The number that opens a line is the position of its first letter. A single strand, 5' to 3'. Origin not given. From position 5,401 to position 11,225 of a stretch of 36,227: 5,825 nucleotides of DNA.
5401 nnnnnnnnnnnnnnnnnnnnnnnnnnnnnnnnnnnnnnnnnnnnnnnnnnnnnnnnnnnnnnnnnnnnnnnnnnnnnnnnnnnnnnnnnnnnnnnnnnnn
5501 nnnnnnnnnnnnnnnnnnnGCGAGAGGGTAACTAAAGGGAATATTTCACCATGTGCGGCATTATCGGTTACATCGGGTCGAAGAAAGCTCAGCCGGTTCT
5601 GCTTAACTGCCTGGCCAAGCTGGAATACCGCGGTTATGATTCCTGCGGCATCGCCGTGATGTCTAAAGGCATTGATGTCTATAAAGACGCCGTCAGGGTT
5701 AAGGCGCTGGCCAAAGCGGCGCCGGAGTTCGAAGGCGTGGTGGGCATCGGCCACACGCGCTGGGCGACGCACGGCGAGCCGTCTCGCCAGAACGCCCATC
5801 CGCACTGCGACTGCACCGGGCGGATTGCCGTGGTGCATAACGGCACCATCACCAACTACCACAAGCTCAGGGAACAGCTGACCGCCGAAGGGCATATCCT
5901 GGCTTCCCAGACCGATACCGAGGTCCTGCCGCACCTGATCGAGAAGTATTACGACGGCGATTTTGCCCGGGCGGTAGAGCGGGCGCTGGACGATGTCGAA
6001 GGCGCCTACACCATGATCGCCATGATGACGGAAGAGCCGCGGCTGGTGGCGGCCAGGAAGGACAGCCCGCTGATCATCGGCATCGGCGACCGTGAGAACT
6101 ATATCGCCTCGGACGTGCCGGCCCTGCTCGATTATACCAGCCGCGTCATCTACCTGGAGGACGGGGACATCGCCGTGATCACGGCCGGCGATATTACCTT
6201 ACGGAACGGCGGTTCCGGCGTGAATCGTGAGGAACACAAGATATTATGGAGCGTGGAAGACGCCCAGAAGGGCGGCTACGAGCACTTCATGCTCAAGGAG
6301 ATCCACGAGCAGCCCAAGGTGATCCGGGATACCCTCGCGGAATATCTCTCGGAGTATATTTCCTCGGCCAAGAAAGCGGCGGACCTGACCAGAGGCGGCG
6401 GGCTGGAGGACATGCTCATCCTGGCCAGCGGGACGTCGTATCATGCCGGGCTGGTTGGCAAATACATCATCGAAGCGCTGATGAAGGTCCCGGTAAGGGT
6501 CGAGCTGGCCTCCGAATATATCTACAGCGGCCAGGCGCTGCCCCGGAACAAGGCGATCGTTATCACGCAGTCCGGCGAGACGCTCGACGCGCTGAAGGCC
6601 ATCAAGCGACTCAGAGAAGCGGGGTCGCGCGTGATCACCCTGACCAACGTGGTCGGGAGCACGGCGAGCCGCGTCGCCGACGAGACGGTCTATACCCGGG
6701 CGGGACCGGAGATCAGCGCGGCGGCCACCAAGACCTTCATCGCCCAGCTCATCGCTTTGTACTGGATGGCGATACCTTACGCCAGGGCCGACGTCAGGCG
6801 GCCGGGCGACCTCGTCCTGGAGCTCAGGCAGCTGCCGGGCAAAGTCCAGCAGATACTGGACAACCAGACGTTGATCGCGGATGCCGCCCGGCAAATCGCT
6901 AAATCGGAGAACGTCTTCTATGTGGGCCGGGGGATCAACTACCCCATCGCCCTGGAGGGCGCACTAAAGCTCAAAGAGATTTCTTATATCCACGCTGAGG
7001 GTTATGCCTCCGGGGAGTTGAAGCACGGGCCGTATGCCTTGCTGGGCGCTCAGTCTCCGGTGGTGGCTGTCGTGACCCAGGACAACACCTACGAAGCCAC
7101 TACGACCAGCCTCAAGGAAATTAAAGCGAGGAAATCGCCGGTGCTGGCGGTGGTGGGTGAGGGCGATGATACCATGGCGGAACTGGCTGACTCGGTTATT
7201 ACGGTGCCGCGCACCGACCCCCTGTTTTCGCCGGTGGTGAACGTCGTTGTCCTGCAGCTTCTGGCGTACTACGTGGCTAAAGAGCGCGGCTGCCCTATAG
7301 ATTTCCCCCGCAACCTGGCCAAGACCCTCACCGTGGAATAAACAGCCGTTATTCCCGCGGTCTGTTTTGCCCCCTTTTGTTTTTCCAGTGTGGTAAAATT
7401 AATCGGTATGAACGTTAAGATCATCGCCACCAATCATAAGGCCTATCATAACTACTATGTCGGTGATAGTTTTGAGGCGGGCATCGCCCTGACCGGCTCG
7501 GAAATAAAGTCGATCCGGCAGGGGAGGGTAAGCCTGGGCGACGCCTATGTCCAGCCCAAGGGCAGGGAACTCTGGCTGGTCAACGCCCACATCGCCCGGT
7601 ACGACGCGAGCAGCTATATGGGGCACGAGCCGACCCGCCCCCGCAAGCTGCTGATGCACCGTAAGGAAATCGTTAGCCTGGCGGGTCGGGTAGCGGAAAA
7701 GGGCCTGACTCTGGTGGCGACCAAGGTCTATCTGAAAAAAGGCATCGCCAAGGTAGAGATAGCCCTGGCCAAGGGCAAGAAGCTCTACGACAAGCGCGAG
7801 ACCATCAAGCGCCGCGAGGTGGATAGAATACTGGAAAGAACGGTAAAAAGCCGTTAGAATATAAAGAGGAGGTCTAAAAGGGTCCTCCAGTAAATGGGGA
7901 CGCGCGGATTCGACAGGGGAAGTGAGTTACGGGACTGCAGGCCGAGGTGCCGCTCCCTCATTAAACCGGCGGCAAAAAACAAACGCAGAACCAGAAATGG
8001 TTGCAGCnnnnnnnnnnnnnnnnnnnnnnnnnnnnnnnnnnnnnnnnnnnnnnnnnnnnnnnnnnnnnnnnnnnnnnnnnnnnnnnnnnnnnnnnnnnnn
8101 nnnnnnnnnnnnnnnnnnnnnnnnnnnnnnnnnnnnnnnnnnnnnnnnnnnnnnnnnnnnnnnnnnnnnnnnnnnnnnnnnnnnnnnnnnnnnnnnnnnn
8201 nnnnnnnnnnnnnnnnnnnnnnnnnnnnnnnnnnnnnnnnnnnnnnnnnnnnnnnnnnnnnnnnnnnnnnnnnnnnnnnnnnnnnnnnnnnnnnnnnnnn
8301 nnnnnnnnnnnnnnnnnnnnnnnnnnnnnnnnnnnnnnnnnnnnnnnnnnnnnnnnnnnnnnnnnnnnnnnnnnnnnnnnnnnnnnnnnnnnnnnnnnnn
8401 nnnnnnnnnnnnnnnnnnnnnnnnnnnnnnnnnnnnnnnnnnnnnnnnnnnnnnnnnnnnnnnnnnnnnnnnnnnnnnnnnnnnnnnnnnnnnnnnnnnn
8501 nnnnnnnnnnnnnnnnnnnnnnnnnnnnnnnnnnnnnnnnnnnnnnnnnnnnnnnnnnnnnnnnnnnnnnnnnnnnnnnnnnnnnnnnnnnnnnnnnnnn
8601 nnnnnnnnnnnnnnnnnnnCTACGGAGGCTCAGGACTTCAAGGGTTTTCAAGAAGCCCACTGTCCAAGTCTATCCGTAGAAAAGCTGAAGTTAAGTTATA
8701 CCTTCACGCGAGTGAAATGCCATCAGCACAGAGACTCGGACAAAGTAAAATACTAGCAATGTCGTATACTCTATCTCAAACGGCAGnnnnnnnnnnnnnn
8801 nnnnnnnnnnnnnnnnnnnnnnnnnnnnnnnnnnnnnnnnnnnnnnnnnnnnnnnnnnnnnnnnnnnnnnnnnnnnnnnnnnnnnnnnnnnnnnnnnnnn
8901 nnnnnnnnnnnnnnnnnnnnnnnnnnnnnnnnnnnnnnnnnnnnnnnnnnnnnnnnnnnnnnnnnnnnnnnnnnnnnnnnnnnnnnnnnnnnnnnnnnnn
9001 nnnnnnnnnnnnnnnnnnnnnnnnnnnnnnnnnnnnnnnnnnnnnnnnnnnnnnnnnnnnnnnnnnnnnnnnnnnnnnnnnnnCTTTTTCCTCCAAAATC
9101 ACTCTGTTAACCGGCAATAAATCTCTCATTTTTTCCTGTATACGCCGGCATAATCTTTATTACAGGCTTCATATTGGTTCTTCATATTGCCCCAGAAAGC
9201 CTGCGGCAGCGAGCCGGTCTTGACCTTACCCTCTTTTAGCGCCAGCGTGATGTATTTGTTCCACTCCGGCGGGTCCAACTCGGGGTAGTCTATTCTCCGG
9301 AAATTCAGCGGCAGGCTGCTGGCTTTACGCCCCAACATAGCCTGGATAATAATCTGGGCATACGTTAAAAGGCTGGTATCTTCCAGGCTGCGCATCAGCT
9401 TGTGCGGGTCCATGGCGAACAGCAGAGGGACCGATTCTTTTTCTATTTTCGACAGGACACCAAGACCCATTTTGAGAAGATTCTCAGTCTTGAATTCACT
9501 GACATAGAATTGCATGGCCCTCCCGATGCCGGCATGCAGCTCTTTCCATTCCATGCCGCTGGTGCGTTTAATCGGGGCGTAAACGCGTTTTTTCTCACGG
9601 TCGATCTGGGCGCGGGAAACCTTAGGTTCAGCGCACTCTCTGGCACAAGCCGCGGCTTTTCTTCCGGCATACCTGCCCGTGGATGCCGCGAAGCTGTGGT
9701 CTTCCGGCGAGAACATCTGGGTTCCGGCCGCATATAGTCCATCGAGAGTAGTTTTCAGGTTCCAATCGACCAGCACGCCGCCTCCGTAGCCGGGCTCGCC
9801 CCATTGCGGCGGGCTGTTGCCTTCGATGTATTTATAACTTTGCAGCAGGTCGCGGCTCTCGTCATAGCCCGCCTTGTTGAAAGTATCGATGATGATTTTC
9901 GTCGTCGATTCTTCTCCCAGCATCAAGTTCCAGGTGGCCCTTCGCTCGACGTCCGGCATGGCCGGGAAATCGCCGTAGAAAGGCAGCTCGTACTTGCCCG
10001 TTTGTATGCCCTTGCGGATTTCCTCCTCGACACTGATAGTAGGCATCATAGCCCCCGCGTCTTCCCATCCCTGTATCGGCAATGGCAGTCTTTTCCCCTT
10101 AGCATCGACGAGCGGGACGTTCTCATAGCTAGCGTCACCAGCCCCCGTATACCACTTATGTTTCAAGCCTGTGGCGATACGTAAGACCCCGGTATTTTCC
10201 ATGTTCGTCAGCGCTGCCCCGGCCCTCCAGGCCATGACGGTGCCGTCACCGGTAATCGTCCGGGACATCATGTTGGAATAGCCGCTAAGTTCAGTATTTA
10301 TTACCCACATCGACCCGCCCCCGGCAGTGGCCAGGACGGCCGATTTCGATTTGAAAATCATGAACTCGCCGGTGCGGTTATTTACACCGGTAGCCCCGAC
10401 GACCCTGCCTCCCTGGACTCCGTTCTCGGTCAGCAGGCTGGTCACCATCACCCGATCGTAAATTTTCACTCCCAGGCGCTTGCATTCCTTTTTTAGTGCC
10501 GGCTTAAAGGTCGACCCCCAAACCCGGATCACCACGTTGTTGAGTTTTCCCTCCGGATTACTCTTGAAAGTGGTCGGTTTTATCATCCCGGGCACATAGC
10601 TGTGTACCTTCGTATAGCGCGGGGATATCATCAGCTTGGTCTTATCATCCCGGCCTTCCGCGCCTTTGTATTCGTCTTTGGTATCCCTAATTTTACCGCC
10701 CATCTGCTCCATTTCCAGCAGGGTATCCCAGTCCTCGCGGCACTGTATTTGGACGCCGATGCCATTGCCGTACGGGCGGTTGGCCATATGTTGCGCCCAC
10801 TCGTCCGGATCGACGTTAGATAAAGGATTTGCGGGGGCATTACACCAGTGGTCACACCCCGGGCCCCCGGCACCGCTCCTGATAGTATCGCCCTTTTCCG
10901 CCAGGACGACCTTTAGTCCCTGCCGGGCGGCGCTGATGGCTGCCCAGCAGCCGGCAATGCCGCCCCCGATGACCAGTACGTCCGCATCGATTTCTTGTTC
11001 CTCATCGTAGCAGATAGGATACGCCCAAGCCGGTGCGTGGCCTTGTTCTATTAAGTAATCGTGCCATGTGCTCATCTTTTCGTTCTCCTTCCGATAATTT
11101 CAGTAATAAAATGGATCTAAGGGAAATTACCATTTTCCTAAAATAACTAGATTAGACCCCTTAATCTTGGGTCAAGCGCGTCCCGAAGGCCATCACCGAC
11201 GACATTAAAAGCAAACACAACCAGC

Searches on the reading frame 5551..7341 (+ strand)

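Call 45: search_protein_families(library=pfam, proteins=[window:5551-7341:+], max_evalue=0.00001)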
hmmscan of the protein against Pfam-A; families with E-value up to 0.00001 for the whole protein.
window:5551-7341:+ (596 aa): 3 families
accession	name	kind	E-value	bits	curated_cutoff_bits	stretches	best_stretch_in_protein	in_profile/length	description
PF01380.27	SIS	-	3.7e-47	159.8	25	2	449-576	2-128/131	SIS domain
PF13522.11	GATase_6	-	2.8e-20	73.1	27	1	61-187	9-129/130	Glutamine amidotransferase domain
PF13537.11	GATase_7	-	1.8e-16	60.7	25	1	78-193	9-122/123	Glutamine amidotransferase domain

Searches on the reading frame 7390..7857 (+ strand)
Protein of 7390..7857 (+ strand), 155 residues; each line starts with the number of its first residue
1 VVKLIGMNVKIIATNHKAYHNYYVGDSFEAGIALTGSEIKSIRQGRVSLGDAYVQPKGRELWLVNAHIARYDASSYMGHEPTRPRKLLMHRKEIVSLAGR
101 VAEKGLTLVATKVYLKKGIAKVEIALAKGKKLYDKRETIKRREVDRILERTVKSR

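Call 45: search_protein_families(library=pfam, proteins=[window:7390-7857:+], max_evalue=0.00001)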
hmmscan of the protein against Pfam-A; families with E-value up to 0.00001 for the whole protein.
window:7390-7857:+ (155 aa): 1 family
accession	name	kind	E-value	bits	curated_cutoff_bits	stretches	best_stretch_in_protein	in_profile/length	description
PF01668.23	SmpB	-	4.4e-57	192.5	27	1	12-153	1-142/143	SmpB protein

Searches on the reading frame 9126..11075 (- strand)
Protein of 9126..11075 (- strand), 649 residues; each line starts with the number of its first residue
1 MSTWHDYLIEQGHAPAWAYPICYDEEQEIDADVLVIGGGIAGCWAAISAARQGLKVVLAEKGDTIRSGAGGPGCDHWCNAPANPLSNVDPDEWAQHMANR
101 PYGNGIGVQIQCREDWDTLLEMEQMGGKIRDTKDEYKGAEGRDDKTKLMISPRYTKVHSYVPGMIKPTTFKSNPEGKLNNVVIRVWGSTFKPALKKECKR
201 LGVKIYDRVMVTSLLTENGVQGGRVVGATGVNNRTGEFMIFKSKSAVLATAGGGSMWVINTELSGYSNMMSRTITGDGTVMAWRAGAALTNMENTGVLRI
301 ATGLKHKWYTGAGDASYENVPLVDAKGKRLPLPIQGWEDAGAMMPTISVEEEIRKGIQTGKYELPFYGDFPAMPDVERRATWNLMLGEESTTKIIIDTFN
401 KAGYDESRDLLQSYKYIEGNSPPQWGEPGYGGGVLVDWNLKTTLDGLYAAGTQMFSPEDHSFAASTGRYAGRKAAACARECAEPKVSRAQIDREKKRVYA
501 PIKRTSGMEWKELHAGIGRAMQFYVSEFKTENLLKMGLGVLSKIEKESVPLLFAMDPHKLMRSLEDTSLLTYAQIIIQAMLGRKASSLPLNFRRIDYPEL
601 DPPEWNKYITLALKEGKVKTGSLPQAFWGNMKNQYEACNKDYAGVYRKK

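Call 45: search_protein_families(library=pfam, proteins=[window:9126-11075:-], max_evalue=0.00001)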
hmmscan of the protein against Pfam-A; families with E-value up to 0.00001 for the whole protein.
window:9126-11075:- (649 aa): 6 families
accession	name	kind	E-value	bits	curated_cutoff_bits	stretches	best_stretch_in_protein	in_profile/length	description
PF00890.30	FAD_binding_2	-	5.4e-26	92.2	20.4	2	194-454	148-399/414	FAD binding domain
PF01266.30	DAO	-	2.8e-13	50.6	27.9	1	32-71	1-40/353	FAD dependent oxidoreductase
PF07992.20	Pyr_redox_2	-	7.2e-09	35.9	26.1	1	32-65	2-35/291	Pyridine nucleotide-disulphide oxidoreductase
PF12831.13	FAD_oxidored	-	7.5e-09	35.8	27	1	32-64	1-33/416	FAD dependent oxidoreductase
PF01134.28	GIDA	-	3.2e-06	26.9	22.1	1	32-65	1-35/391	Glucose inhibited division protein A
PF03486.20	HI0933_like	-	5e-06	26.6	50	0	32-65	2-35/244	HI0933-like protein Rossmann domain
